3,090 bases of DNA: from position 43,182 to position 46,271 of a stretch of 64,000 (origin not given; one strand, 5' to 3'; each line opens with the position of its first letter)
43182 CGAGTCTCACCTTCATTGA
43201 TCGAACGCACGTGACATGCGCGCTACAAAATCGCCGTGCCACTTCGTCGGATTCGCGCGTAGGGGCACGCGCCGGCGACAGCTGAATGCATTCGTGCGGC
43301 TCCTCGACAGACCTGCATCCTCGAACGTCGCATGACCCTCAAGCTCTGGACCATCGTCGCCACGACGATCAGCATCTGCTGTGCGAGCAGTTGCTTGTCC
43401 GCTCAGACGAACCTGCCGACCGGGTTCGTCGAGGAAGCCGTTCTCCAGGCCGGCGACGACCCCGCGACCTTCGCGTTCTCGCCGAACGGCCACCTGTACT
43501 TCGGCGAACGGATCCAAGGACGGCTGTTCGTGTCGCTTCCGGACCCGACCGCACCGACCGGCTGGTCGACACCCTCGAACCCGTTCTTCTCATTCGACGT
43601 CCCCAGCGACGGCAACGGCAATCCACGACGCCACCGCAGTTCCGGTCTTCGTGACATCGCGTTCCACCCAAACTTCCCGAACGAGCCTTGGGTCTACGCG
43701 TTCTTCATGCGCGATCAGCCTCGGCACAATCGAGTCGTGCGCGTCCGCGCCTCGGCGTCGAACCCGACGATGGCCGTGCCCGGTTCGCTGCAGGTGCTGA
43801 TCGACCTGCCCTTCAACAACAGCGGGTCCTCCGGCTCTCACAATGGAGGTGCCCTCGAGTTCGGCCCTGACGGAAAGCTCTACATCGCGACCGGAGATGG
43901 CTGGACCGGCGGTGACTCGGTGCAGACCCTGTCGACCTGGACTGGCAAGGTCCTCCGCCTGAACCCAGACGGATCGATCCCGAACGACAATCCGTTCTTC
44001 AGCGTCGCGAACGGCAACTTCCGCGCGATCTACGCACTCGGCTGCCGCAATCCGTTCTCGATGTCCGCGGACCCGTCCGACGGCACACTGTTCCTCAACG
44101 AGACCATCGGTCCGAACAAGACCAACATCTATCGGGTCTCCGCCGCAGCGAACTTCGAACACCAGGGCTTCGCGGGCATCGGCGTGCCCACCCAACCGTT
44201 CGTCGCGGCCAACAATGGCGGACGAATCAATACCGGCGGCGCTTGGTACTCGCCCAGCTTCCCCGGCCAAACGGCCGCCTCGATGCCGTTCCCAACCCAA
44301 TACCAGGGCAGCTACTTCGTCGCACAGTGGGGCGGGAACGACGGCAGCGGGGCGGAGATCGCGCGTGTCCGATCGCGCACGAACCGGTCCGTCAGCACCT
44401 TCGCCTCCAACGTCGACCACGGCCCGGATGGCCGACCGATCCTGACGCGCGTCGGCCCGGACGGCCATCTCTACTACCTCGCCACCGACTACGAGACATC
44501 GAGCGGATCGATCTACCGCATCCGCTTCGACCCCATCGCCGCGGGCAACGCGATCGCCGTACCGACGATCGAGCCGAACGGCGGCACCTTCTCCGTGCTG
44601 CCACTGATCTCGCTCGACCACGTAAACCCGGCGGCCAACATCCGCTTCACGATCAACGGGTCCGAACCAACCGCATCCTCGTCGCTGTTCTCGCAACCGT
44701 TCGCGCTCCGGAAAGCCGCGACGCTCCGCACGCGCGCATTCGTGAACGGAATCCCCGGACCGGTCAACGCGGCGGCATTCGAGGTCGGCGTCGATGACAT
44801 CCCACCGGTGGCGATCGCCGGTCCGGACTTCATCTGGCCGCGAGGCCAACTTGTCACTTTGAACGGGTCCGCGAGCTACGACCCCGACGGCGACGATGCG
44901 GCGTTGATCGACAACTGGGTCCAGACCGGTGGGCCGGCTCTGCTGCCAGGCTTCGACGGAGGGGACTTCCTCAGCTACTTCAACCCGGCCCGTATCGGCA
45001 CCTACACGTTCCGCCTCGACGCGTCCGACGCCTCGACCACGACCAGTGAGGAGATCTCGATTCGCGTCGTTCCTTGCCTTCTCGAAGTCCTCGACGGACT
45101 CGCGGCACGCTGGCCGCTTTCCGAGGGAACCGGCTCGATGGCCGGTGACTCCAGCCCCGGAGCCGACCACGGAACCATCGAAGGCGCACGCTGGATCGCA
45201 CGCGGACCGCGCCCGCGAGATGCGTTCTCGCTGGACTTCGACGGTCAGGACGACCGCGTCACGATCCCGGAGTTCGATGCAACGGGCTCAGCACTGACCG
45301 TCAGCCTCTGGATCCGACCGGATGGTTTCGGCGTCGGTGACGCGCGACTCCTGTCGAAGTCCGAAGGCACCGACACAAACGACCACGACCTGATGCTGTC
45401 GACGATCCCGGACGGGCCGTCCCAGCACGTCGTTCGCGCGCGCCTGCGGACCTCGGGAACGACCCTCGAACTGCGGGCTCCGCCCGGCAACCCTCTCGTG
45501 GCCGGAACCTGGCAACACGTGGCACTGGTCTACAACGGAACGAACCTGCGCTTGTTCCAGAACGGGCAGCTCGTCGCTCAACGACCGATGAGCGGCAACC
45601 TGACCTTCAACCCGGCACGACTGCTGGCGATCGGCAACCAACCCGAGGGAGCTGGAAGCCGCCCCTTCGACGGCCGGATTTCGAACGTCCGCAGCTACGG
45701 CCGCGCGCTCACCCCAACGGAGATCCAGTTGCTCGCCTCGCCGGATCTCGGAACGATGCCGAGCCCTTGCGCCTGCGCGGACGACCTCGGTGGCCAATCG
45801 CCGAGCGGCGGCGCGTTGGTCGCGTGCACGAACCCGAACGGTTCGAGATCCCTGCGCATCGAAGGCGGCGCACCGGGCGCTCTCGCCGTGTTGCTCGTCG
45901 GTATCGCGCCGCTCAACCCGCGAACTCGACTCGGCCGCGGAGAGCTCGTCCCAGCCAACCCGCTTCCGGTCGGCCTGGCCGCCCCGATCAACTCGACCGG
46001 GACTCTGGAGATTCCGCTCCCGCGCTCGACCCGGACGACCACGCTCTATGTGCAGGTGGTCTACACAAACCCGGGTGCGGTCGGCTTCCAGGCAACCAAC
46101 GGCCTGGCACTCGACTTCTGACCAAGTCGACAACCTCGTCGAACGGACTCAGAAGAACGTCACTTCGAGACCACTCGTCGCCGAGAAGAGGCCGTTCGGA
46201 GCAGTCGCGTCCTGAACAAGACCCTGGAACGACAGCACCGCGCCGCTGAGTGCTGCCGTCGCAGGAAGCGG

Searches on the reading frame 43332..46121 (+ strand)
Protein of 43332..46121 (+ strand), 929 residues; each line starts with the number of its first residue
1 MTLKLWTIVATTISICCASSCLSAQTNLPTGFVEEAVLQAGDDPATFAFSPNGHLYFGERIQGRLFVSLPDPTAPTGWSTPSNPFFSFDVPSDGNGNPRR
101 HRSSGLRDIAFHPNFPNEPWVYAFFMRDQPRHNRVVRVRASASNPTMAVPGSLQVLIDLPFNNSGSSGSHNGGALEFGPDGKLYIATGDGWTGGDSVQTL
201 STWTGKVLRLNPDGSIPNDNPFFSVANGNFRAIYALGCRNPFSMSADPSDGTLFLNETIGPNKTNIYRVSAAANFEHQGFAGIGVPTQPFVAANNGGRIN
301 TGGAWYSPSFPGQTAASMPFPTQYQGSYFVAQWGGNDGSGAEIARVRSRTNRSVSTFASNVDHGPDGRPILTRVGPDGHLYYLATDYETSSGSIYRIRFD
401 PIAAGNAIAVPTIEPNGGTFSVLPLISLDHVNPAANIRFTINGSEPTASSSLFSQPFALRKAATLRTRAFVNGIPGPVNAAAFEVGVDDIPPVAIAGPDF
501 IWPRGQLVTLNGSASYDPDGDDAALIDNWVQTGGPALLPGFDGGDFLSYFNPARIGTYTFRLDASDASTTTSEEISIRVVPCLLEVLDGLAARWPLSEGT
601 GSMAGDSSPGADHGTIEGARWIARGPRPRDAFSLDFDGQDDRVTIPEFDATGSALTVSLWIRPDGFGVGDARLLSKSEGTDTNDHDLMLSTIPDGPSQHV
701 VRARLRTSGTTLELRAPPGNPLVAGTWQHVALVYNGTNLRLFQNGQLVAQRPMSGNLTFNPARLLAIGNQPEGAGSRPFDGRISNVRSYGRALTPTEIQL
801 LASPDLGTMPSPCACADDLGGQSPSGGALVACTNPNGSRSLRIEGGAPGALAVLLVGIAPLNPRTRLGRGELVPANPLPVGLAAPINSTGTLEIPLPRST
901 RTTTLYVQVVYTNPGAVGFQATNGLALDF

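Call 59: search_protein_families(library=pfam, proteins=[window:43332-46121:+], max_evalue=0.0001)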
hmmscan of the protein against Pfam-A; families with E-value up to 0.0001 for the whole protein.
window:43332-46121:+ (929 aa): 4 families
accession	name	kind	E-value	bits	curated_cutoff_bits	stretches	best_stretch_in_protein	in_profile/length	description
PF07995.17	GSDH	-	4.2e-33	115.5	25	1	45-383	5-322/332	Glucose / Sorbosone dehydrogenase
PF13385.13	Laminin_G_3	-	2.7e-29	102.7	27.6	1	637-799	1-151/151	Concanavalin A-like lectin/glucanases superfamily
PF13290.12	CHB_HEX_C_1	-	2.8e-10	40.5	22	1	415-473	1-59/67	Chitobiase/beta-hexosaminidase C-terminal domain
PF13287.12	Fn3_assoc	-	1.7e-08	34.9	23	1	427-478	2-54/59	Fn3 associated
